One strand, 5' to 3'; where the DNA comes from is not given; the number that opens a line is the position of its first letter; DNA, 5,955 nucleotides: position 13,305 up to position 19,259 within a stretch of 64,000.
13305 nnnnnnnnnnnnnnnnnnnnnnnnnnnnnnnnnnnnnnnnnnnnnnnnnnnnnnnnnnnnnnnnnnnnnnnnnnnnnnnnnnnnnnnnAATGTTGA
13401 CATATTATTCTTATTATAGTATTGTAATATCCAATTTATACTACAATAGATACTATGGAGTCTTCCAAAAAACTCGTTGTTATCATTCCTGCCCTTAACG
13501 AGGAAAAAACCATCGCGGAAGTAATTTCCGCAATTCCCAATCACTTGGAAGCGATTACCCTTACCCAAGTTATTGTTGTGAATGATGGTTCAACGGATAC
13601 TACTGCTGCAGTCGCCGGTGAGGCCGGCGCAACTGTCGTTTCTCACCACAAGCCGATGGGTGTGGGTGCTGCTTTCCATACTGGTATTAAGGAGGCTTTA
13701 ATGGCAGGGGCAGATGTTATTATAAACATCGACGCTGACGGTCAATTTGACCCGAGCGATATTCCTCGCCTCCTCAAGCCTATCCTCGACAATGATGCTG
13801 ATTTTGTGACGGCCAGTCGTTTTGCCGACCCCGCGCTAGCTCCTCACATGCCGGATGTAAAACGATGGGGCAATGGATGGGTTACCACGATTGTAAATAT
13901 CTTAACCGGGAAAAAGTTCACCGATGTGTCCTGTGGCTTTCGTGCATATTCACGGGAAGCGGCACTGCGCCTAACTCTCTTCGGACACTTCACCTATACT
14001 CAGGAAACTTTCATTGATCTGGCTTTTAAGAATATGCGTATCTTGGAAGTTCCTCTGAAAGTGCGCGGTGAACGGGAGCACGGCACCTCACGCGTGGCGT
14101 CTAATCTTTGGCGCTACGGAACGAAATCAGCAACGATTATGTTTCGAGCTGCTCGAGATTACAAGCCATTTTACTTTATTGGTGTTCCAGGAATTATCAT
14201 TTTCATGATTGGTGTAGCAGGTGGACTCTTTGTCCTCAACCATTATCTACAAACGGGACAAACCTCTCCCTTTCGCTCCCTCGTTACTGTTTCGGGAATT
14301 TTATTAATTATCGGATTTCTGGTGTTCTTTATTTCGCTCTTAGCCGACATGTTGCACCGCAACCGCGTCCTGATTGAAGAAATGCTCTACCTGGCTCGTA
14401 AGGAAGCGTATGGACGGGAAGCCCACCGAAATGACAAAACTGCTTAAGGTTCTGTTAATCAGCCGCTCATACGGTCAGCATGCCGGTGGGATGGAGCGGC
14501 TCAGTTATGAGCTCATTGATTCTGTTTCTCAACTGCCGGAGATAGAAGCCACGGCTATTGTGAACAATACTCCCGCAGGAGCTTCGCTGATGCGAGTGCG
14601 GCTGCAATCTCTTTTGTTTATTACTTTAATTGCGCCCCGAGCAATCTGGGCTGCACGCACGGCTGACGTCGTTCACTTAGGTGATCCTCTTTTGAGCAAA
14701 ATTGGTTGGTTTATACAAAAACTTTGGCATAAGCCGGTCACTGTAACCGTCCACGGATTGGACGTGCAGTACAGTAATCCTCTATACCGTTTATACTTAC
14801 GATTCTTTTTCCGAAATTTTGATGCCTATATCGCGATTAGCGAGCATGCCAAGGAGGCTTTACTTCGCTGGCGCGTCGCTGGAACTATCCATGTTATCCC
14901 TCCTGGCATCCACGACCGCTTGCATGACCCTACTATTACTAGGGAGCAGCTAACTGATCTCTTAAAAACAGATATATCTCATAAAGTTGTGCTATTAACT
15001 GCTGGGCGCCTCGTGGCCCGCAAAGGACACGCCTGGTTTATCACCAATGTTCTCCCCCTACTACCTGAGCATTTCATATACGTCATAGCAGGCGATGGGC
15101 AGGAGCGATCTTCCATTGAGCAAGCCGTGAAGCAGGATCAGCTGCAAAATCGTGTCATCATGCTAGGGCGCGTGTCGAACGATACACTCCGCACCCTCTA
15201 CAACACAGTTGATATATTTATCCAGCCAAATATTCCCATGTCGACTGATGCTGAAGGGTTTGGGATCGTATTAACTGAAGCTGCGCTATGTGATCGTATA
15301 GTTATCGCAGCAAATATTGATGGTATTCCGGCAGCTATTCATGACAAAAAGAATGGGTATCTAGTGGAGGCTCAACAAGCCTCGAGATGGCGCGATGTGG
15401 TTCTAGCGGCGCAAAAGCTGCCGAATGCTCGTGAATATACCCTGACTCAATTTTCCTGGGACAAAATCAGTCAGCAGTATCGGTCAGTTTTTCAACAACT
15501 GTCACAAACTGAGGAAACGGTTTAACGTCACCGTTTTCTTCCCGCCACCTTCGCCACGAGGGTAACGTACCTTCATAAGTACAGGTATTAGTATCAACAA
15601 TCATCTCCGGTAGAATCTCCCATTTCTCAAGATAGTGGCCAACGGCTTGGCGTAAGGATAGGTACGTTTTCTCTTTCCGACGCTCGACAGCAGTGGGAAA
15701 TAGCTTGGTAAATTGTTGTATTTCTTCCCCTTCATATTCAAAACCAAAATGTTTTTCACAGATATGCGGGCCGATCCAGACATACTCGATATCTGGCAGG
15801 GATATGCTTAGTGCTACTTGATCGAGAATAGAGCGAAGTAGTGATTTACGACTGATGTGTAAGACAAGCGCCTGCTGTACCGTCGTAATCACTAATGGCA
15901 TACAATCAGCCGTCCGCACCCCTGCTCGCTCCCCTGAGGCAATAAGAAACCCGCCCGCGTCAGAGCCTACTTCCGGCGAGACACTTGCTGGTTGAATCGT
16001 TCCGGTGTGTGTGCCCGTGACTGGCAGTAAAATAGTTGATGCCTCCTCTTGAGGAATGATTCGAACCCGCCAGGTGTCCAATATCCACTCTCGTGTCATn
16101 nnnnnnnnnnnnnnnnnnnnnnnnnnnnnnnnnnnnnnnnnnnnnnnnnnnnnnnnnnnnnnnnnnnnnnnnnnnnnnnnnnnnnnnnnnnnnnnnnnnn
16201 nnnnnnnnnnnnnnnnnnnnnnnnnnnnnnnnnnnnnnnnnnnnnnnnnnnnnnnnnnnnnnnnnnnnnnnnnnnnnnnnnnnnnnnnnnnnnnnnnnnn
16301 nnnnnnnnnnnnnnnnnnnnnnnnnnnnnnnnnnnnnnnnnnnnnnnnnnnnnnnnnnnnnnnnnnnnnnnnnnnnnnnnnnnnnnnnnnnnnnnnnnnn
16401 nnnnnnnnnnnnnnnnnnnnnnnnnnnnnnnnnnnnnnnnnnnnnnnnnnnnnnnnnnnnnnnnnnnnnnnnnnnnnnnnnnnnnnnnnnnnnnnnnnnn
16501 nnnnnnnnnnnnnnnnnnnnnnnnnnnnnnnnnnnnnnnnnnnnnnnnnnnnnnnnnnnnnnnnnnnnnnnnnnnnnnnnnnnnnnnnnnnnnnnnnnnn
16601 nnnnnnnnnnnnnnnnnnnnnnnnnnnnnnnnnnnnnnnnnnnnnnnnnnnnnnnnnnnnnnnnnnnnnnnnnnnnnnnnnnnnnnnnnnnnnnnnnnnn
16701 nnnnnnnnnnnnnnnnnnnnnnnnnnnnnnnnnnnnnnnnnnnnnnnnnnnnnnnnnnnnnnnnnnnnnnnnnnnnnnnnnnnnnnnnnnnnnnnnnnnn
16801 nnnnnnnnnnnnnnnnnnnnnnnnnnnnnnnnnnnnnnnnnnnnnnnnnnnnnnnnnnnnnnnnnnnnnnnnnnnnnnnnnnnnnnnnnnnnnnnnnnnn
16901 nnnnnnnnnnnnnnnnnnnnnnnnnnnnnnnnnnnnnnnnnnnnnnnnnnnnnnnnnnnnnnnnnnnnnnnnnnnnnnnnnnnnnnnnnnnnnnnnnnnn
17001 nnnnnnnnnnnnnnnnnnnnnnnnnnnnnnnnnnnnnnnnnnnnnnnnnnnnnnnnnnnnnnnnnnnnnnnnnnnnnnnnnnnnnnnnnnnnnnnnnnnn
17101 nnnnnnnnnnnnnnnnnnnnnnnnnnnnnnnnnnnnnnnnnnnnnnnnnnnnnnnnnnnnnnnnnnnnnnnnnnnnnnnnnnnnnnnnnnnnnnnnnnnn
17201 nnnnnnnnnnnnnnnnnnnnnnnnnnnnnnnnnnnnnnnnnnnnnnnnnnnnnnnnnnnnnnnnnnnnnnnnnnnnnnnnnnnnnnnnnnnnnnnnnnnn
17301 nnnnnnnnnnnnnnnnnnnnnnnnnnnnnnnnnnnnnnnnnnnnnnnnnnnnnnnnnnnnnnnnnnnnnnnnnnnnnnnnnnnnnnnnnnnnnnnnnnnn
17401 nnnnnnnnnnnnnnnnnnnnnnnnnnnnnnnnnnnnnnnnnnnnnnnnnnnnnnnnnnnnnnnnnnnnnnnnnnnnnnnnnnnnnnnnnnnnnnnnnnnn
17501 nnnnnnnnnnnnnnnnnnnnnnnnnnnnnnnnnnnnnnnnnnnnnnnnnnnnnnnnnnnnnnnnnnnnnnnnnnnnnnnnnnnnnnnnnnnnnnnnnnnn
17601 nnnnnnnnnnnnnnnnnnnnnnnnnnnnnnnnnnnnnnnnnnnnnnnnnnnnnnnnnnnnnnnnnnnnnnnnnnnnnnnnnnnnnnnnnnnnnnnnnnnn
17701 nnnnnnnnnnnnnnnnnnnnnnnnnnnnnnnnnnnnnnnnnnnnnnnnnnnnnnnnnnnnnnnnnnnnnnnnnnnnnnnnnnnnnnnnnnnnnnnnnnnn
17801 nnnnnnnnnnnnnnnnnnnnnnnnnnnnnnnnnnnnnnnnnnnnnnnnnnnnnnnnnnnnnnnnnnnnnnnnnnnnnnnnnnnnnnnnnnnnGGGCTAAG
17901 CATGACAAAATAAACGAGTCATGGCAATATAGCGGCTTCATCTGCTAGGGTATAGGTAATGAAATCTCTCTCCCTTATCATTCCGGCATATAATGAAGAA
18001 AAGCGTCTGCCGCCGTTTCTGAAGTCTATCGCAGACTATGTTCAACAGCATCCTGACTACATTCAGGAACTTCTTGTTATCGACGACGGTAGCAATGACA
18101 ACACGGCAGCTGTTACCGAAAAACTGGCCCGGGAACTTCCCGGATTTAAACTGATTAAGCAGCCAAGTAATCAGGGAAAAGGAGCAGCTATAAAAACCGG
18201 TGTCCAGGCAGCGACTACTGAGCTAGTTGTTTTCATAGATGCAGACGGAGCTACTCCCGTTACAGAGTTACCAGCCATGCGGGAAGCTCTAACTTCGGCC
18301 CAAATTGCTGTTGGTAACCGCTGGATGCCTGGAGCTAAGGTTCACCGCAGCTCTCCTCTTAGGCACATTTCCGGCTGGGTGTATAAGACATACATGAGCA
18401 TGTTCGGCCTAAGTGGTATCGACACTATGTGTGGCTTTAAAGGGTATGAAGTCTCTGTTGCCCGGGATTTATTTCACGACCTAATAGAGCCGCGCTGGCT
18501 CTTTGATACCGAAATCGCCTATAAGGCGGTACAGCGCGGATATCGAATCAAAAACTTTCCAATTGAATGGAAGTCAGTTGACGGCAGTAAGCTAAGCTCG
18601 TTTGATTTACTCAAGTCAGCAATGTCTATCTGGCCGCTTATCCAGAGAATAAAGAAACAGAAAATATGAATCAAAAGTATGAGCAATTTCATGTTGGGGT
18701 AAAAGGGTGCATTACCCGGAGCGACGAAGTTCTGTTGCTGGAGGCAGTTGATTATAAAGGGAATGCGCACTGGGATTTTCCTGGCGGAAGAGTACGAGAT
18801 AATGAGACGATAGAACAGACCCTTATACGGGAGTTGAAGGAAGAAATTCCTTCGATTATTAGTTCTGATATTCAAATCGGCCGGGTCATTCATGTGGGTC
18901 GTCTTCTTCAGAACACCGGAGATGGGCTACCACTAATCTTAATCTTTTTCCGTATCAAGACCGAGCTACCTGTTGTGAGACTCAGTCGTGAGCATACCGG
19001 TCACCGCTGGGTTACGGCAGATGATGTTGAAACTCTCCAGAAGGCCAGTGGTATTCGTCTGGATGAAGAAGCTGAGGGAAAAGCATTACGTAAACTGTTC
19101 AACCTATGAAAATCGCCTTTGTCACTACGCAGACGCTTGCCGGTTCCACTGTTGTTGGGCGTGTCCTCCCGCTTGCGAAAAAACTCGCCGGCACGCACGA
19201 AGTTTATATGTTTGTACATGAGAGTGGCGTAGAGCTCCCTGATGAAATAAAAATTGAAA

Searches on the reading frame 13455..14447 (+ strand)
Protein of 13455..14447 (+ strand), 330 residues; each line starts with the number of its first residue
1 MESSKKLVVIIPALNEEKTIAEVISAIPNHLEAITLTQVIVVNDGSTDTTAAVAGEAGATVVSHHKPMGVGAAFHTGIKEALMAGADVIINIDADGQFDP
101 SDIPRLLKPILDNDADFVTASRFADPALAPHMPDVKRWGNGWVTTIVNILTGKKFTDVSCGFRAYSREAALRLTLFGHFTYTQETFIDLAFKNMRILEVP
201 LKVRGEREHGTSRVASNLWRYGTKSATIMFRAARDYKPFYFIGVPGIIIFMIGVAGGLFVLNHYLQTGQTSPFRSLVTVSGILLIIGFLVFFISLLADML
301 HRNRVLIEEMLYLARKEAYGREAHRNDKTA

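Call 32: search_protein_families(library=pfam, proteins=[window:13455-14447:+], max_evalue=0.00001)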
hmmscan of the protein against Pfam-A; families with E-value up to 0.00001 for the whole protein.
window:13455-14447:+ (330 aa): 1 family
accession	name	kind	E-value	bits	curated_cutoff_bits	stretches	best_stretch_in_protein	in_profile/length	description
PF00535.33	Glycos_transf_2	-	1.4e-26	93.8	23.3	1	9-170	2-164/168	Glycosyl transferase family 2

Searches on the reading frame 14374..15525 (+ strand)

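Call 32: search_protein_families(library=pfam, proteins=[window:14374-15525:+], max_evalue=0.00001)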
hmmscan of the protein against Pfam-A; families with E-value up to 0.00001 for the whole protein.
window:14374-15525:+ (383 aa): 4 families
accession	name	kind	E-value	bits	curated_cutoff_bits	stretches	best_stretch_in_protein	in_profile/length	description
PF13692.12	Glyco_trans_1_4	-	2e-25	90.1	27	1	206-341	3-134/142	Glycosyl transferases group 1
PF00534.26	Glycos_transf_1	-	6.6e-25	88.1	26.4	1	204-353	15-162/172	Glycosyl transferases group 1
PF13439.12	Glyco_transf_4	-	1.4e-14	55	28.5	1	81-180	57-167/170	Glycosyltransferase Family 4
PF13579.12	Glyco_trans_4_4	-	5.2e-12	46.8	29.7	1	82-178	57-158/158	Glycosyl transferase 4-like domain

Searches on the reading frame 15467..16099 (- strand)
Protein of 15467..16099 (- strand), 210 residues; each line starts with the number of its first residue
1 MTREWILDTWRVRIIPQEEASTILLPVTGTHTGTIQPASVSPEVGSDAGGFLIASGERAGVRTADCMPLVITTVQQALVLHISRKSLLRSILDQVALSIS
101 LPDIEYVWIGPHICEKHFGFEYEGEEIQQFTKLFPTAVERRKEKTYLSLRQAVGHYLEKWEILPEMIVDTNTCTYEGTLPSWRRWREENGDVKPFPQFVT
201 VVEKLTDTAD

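Call 32: search_protein_families(library=pfam, proteins=[window:15467-16099:-], max_evalue=0.00001)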
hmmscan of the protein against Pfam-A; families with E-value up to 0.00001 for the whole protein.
window:15467-16099:- (210 aa): 1 family
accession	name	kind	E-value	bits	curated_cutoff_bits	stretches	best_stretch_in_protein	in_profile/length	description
PF02578.20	Cu-oxidase_4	-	3.4e-13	50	22.9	1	60-190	91-231/238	Multi-copper polyphenol oxidoreductase laccase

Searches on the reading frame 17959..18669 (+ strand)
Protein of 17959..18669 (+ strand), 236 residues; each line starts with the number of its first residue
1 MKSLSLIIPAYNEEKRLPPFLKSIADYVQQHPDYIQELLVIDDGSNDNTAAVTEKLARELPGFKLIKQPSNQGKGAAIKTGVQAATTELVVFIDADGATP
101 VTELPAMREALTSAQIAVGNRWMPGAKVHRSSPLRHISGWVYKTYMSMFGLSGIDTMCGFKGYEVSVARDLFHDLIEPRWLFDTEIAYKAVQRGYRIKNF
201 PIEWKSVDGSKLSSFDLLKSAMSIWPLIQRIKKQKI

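Call 32: search_protein_families(library=pfam, proteins=[window:17959-18669:+], max_evalue=0.00001)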
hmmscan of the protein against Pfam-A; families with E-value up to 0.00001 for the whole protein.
window:17959-18669:+ (236 aa): 3 families
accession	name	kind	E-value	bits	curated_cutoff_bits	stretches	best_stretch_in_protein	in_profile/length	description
PF00535.33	Glycos_transf_2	-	1.3e-30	106.9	23.3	1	5-172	1-168/168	Glycosyl transferase family 2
PF13641.12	Glyco_tranf_2_3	-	3.9e-11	43.8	27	1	4-117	3-117/230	Glycosyltransferase like family 2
PF10111.15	Glyco_tranf_2_2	-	3.1e-07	30.6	27.3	1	5-113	1-108/276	Glycosyltransferase like family 2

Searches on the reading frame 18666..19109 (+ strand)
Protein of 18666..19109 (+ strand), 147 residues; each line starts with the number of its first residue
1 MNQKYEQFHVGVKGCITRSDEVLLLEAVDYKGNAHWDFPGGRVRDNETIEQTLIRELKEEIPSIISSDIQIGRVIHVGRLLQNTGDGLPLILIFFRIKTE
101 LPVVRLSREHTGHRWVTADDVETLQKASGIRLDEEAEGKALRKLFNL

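Call 71: search_protein_families(library=pfam, proteins=[window:18666-19109:+], max_evalue=0.00001)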
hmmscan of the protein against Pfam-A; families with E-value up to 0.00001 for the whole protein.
window:18666-19109:+ (147 aa): 1 family
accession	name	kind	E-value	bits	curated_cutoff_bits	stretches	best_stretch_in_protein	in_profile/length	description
PF00293.34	NUDIX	-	1.1e-14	55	21.1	1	8-124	2-121/134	NUDIX domain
